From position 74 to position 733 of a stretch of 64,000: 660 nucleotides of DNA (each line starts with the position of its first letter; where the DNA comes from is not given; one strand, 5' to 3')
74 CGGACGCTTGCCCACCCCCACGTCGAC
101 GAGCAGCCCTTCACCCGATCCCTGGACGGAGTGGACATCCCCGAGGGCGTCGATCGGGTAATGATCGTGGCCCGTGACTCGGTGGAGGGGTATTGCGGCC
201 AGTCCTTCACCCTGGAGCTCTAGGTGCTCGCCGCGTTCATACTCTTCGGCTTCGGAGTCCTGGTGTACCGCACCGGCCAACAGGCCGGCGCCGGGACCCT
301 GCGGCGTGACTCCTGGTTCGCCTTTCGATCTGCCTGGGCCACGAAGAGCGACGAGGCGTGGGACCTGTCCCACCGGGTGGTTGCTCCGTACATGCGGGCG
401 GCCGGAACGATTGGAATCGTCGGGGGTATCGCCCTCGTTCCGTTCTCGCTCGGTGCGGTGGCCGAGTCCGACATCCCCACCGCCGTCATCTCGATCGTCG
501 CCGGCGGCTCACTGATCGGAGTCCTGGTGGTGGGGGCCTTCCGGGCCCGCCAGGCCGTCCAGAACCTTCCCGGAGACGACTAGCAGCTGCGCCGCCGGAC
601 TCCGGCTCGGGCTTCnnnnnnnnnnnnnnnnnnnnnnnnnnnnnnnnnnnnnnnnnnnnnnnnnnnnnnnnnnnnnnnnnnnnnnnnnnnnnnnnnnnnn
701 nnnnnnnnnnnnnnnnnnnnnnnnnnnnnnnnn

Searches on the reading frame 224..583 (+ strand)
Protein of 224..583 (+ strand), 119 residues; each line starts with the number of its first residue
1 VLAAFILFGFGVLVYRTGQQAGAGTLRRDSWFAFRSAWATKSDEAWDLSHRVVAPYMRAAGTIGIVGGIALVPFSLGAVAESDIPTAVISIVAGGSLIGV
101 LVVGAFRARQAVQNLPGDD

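Call 21: search_protein_families(library=pfam, proteins=[window:224-583:+], max_evalue=0.00001)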
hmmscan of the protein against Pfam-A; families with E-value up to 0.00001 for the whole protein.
window:224-583:+ (119 aa): 1 family
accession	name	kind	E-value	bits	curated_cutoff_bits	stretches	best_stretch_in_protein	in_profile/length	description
PF13630.11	SdpI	-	6.5e-10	39.5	28.2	1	26-100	2-67/71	SdpI/YfhL protein family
